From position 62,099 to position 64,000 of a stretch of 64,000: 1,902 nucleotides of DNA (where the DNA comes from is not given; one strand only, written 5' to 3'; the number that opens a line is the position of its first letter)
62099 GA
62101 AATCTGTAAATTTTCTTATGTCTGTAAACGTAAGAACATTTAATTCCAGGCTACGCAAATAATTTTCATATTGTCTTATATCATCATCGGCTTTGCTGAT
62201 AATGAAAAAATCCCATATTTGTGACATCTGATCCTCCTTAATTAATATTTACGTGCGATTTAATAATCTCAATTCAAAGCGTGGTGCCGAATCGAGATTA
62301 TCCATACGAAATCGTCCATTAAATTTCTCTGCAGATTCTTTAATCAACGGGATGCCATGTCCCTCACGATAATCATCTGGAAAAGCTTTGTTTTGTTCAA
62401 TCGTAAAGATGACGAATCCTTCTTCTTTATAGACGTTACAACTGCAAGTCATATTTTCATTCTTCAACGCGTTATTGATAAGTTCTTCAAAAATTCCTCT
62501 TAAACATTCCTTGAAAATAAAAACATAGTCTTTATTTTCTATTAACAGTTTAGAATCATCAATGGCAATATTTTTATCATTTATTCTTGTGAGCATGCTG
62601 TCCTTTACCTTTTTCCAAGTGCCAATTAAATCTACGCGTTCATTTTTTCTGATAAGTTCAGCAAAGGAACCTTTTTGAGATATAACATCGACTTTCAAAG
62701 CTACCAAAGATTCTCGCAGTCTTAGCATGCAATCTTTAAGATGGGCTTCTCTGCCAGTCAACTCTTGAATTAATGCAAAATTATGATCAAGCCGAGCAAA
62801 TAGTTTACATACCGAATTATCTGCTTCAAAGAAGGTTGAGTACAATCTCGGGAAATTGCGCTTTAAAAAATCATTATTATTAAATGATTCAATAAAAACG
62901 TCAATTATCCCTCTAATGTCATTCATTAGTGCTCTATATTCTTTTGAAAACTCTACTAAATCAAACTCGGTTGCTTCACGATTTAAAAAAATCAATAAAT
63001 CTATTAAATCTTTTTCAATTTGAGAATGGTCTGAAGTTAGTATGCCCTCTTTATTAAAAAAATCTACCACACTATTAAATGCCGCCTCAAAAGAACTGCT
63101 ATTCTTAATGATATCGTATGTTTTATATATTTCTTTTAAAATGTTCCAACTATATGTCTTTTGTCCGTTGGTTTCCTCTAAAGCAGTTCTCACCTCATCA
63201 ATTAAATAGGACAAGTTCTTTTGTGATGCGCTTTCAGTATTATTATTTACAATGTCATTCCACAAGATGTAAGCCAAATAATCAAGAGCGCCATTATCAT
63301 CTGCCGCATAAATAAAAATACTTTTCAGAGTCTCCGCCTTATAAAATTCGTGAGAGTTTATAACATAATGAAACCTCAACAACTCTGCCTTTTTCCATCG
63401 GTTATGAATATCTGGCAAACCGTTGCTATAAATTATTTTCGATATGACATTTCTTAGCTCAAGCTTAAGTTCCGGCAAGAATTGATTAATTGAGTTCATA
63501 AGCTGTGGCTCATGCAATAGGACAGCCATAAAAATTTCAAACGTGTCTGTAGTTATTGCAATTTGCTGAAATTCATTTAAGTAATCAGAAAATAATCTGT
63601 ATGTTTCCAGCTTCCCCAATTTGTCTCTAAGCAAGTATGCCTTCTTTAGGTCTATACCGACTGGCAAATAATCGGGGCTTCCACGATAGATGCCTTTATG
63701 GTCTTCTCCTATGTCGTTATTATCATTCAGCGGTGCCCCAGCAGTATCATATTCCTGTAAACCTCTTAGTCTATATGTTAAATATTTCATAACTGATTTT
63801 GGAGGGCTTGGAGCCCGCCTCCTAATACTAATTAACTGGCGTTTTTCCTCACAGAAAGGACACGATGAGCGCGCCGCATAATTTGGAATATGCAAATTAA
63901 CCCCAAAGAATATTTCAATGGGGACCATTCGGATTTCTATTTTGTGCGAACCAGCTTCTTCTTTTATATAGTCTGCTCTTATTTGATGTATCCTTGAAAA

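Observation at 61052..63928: Detocs-like two-component defence module lacking an obvious buffer (DtcB) gene: sensor histidine kinase + receiver-PNP(nucleosidase) effector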

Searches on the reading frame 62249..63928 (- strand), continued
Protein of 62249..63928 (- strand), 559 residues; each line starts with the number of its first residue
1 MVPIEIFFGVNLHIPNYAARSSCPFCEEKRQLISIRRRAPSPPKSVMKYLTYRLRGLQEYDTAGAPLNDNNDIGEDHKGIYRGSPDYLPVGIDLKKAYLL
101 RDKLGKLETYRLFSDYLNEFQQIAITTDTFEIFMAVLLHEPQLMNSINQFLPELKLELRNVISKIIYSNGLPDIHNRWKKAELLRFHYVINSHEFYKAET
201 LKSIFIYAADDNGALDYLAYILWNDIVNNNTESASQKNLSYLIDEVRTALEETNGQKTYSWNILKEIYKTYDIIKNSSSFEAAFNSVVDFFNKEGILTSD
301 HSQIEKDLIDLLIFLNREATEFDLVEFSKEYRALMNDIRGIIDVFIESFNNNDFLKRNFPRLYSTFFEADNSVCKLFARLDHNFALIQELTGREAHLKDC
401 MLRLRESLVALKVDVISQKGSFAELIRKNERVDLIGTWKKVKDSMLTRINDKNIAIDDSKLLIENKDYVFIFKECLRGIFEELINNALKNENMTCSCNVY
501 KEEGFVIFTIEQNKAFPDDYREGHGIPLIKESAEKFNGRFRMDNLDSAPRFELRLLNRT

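Call 79: search_protein_families(library=padloc, proteins=[L008:7842-9386:+, L009:12939-14393:+, L017:13012-14568:+, L028:12495-14042:+, L006:12903-14156:+, L023:12902-13861:+, L010:13103-14065:+], max_evalue=0.01)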
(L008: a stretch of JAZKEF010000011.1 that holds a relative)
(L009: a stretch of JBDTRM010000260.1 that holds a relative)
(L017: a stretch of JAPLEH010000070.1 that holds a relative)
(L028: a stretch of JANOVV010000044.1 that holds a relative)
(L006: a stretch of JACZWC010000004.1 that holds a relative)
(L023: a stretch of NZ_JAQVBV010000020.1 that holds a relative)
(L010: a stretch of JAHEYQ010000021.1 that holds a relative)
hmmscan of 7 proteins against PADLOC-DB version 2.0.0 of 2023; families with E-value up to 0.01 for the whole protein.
L008:7842-9386:+ (514 aa): 2 families
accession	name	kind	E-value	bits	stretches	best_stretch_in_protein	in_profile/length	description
PDLC00754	Effector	-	6.2e-45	151.7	1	188-505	298-589/598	Peptidase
PDLC02018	Effector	-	5.1e-15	53.1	1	299-415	294-409/498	SAVED_peptidaseM48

L009:12939-14393:+ (484 aa): 0 families

L017:13012-14568:+ (518 aa): 2 families
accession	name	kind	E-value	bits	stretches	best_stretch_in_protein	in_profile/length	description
PDLC00754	Effector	-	7.1e-50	168.1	1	203-509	307-589/598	Peptidase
PDLC02018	Effector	-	2.3e-17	60.8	1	260-412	264-399/498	SAVED_peptidaseM48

L028:12495-14042:+ (515 aa): 3 families
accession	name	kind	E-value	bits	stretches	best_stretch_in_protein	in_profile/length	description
PDLC00754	Effector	-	9.9e-46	154.4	1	198-510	304-595/598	Peptidase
PDLC02018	Effector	-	7.4e-07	26.2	1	295-410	293-396/498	SAVED_peptidaseM48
PDLC02334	AbiTii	-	0.0016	16.8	1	200-288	65-151/185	AbiTii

L006:12903-14156:+ (417 aa): 2 families
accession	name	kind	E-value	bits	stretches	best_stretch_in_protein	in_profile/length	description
PDLC04726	PDC-M60C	-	7.7e-37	125.1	1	143-412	143-399/407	-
PDLC00759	Effector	-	4.5e-14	49.8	1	153-414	246-501/506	PN-superfamily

L023:12902-13861:+ (319 aa): 9 families
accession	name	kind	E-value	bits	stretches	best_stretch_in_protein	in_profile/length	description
PDLC00729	Effector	-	1.1e-32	111.8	1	164-315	3-145/310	TIR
PDLC00731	Effector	-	1.5e-31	107.6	1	162-315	152-302/306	TIR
PDLC00732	Effector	-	1.1e-29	101.4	1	162-314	148-297/301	TIR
PDLC02371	PycTIR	-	1.9e-23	81.3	1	162-313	149-284/288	-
PDLC05005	PDC-S35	-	3.5e-14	51.1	1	210-297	160-243/264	-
PDLC05004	PDC-S35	-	1.9e-12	45.3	1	205-297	156-245/265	-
PDLC05007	PDC-S35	-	2.2e-12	45.2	1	125-290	90-251/278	-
PDLC05006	PDC-S35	-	5.3e-10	37.1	1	210-298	124-211/231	-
PDLC05003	PDC-S35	-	6.3e-10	37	1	160-293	85-216/245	-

L010:13103-14065:+ (320 aa): 3 families
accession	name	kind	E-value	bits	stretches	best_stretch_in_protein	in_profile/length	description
PDLC02411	Aga_Helical-REase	-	4.7e-25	86.5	1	151-291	226-357/378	Class II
PDLC02404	Aga_Helical-REase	-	4.1e-14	51.1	1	178-281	237-335/368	Class II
PDLC02407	Aga_Helical-REase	-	6.4e-09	33.7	1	147-280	229-359/401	Class II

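Call 91: search_dna_similar(query=P0001, collection=plasmids, mode=protein, max_rows=10)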
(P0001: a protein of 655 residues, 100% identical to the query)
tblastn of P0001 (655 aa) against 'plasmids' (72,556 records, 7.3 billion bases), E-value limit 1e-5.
No match.

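Call 94: search_protein_families(library=ncbifam, proteins=[P0026, P0027, P0048], max_evalue=0.01)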
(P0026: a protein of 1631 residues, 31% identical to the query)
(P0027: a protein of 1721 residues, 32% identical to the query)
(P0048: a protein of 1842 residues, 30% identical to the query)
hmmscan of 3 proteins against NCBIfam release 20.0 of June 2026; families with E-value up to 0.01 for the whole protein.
P0026 (1631 aa): 9 families
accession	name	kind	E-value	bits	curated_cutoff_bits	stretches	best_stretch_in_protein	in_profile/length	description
NF040646.1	HPT_Archaea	equivalog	1.3e-08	34.6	200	1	743-812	108-179/184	hypoxanthine/guanine phosphoribosyltransferase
NF002635.0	PRK02304.1-4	subfamily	2e-08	34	146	1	743-814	109-181/188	adenine phosphoribosyltransferase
TIGR00336.1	pyrE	equivalog_domain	1.7e-06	27.9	106.8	1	746-806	105-167/173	orotate phosphoribosyltransferase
NF009211.0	PRK12560.1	equivalog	0.00023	21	188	0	743-791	108-156/187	adenine phosphoribosyltransferase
TIGR01091.1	upp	equivalog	0.0016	18.2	208.35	0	992-1038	116-162/207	uracil phosphoribosyltransferase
NF002620.0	PRK02277.1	subfamily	0.0016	18.1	115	0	750-792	142-184/201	orotate phosphoribosyltransferase-like protein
TIGR01203.1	HGPRTase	equivalog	0.0027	17.5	150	0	749-788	85-124/167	hypoxanthine phosphoribosyltransferase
NF006328.0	PRK08558.1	equivalog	0.0067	16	184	0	745-799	172-227/238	adenine phosphoribosyltransferase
TIGR01367.1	pyrE_Therm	equivalog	0.0075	15.9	150.25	0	746-789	102-145/187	orotate phosphoribosyltransferase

P0027 (1721 aa): 6 families
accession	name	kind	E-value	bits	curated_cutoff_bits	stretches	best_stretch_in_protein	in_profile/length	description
NF040646.1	HPT_Archaea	equivalog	4.6e-08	32.9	200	1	765-811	107-153/184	hypoxanthine/guanine phosphoribosyltransferase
NF002635.0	PRK02304.1-4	subfamily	9.6e-08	31.8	146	1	759-811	101-154/188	adenine phosphoribosyltransferase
NF002634.0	PRK02304.1-3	equivalog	0.0012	18.6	170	0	723-810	71-156/182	adenine phosphoribosyltransferase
TIGR01090.1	apt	equivalog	0.0029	17.7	185.85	0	725-812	64-149/169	adenine phosphoribosyltransferase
TIGR00336.1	pyrE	equivalog_domain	0.0043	16.8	106.8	0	770-813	106-149/173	orotate phosphoribosyltransferase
NF002636.0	PRK02304.1-5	equivalog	0.0049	16.4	125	0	724-817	71-162/176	adenine phosphoribosyltransferase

P0048 (1842 aa): 3 families
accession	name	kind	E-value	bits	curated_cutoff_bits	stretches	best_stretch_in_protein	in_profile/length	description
NF002635.0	PRK02304.1-4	subfamily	8.9e-06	25.4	146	1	845-883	108-145/188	adenine phosphoribosyltransferase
NF040646.1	HPT_Archaea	equivalog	5e-05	23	200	1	846-887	108-148/184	hypoxanthine/guanine phosphoribosyltransferase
NF006328.0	PRK08558.1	equivalog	0.0015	18.2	184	1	846-903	170-226/238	adenine phosphoribosyltransferase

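Call 102: search_protein_families(library=padloc, proteins=[L006:1-4566:+, L006:4898-6142:+, L011:14322-16604:+, L032:14659-17820:+, L020:16847-20074:+, L025:2151-7250:+, L034:4353-7409:+, L019:3382-6897:-, L013:1496-4594:+], max_evalue=0.00001)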
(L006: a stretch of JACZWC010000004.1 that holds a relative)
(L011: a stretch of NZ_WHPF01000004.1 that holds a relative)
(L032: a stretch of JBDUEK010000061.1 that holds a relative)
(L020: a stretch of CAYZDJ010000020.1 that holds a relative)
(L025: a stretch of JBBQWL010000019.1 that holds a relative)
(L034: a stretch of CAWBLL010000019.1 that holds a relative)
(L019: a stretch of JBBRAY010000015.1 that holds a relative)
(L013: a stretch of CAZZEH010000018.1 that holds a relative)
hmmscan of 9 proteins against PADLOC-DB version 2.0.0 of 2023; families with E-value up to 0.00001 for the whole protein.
L006:1-4566:+ (1521 aa): 0 families

L006:4898-6142:+ (414 aa): 0 families

L011:14322-16604:+ (760 aa): 6 families
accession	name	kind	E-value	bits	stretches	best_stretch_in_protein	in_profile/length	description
PDLC03040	REase_I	-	4.3e-271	900.1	1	2-757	3-735/1029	Type I restriction enzyme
PDLC03044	REase_I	-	1.5e-65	219.8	2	80-583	76-542/1034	Type I restriction enzyme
PDLC03041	REase_I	-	2.9e-63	212.3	3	228-568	276-583/1099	Type I restriction enzyme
PDLC03048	REase_I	-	3.4e-56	189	2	2-517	2-467/976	Type I restriction enzyme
PDLC03046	REase_I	-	5.2e-28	95.5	2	629-702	654-728/1025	Type I restriction enzyme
PDLC03045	REase_I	-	1.4e-20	70.9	1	294-721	276-705/995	Type I restriction enzyme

L032:14659-17820:+ (1053 aa): 8 families
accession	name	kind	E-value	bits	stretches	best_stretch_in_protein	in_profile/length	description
PDLC03040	REase_I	-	0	1194.4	1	3-1046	4-1023/1029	Type I restriction enzyme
PDLC03044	REase_I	-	4.4e-65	218.3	2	80-590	76-549/1034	Type I restriction enzyme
PDLC03041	REase_I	-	9.2e-62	207.3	3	231-569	279-584/1099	Type I restriction enzyme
PDLC03048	REase_I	-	1.4e-56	190.2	1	4-718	4-682/976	Type I restriction enzyme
PDLC03046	REase_I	-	1.3e-26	90.8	2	622-702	644-728/1025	Type I restriction enzyme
PDLC03045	REase_I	-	1.3e-19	67.7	1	302-720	284-704/995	Type I restriction enzyme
PDLC04934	PDC-S15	-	2.8e-09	34.6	1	957-1042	324-409/416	-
PDLC03043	REase_I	-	6e-06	23.6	0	108-257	118-266/313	Type I restriction enzyme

L020:16847-20074:+ (1075 aa): 8 families
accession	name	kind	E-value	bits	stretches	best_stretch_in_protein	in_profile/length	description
PDLC03040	REase_I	-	0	1197.9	1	3-1071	4-1024/1029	Type I restriction enzyme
PDLC03041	REase_I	-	7.6e-58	194.4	2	255-737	286-749/1099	Type I restriction enzyme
PDLC03044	REase_I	-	9.6e-55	184.1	1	133-915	109-894/1034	Type I restriction enzyme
PDLC03048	REase_I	-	5.4e-46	155.2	1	141-1023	101-951/976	Type I restriction enzyme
PDLC03045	REase_I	-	5.6e-24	82.2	1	155-745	132-713/995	Type I restriction enzyme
PDLC03046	REase_I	-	1.3e-20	71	2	142-492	117-486/1025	Type I restriction enzyme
PDLC03043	REase_I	-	4.6e-09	33.8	1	141-296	133-285/313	Type I restriction enzyme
PDLC04934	PDC-S15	-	4.2e-06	24.1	1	984-1067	330-410/416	-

L025:2151-7250:+ (1699 aa): 0 families

L034:4353-7409:+ (1018 aa): 5 families
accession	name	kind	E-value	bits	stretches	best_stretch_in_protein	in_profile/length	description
PDLC03040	REase_I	-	2.6e-40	136.1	1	128-804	111-755/1029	Type I restriction enzyme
PDLC03048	REase_I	-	8.6e-32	108.2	2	115-446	82-394/976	Type I restriction enzyme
PDLC03041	REase_I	-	1.2e-13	48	1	286-449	304-474/1099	Type I restriction enzyme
PDLC03044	REase_I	-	2e-12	43.9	1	127-373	110-320/1034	Type I restriction enzyme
PDLC03046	REase_I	-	7.5e-11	38.7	1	675-739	675-742/1025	Type I restriction enzyme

L019:3382-6897:- (1171 aa): 0 families

L013:1496-4594:+ (1032 aa): 0 families

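Call 104: find_related_loci(query=A3, collection=viral_contigs, flank=6000)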
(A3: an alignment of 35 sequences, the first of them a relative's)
Query A3 (1631 aa) in viral_contigs; peptide patterns used: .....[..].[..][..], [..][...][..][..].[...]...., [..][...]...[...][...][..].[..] (x = any residue, [..] = any of these).
154 stretches matched a pattern, but none encodes a relative of the query by tblastn (E <= 1e-3).

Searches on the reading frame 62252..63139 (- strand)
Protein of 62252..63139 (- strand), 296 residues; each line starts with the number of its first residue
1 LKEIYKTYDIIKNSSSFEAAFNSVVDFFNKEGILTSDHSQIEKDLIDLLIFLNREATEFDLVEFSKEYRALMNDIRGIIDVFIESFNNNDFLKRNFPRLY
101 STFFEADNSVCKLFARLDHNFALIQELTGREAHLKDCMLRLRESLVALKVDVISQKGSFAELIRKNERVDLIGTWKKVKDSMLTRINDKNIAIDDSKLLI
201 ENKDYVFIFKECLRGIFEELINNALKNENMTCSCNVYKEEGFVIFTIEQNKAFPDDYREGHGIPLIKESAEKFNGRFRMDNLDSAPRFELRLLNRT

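Call 60: search_solved_structures(query=A4, max_evalue=10, show_alignments=3)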
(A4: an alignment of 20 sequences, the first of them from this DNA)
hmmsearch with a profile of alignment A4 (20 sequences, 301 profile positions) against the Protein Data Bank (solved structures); distinct sequences matched with E-value up to 10: 26.
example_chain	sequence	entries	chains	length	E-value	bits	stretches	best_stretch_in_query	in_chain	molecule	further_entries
7cch_A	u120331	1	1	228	0.00046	22.7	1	140-300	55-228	AdeS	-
3ehg_A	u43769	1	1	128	0.00054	22.5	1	188-297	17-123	Sensor kinase (YocF protein)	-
8dvq_A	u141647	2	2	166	0.005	19.3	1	210-295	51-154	Sensor protein VanS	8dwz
7evp_C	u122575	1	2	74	0.011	18.2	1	25-86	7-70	Sliding clamp inhibitor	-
3sl2_A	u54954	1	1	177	0.018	17.5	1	183-249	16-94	Sensor histidine kinase yycG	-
5c93_A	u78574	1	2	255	0.11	14.9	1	174-294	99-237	Histidine kinase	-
4u7n_A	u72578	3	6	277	0.14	14.6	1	174-293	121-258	Histidine protein kinase sensor protein | Histidine kinase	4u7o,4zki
3q33_B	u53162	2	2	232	0.22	13.9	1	116-182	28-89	Vacuolar protein sorting-associated protein 75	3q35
1orj_A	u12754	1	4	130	0.22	13.9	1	1-137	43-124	flagellar protein FliS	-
3c9b_A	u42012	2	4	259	0.27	13.6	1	116-182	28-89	Vacuolar protein sorting-associated protein 75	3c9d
2zd7_A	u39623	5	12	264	0.28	13.6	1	116-182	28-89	Vacuolar protein sorting-associated protein 75 | Vacuolar protein sorting-associated protein 75 (VPS75)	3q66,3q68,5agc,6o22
6paj_A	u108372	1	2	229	0.37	13.2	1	190-296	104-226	Sensor protein SrrB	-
2c1u_A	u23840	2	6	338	0.52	12.7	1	105-166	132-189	DI-HAEM CYTOCHROME C PEROXIDASE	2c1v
2qxz_A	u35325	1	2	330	0.58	12.5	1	176-226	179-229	pectate lyase II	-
2qy1_A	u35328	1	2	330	0.58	12.5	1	176-226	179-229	Pectate lyase II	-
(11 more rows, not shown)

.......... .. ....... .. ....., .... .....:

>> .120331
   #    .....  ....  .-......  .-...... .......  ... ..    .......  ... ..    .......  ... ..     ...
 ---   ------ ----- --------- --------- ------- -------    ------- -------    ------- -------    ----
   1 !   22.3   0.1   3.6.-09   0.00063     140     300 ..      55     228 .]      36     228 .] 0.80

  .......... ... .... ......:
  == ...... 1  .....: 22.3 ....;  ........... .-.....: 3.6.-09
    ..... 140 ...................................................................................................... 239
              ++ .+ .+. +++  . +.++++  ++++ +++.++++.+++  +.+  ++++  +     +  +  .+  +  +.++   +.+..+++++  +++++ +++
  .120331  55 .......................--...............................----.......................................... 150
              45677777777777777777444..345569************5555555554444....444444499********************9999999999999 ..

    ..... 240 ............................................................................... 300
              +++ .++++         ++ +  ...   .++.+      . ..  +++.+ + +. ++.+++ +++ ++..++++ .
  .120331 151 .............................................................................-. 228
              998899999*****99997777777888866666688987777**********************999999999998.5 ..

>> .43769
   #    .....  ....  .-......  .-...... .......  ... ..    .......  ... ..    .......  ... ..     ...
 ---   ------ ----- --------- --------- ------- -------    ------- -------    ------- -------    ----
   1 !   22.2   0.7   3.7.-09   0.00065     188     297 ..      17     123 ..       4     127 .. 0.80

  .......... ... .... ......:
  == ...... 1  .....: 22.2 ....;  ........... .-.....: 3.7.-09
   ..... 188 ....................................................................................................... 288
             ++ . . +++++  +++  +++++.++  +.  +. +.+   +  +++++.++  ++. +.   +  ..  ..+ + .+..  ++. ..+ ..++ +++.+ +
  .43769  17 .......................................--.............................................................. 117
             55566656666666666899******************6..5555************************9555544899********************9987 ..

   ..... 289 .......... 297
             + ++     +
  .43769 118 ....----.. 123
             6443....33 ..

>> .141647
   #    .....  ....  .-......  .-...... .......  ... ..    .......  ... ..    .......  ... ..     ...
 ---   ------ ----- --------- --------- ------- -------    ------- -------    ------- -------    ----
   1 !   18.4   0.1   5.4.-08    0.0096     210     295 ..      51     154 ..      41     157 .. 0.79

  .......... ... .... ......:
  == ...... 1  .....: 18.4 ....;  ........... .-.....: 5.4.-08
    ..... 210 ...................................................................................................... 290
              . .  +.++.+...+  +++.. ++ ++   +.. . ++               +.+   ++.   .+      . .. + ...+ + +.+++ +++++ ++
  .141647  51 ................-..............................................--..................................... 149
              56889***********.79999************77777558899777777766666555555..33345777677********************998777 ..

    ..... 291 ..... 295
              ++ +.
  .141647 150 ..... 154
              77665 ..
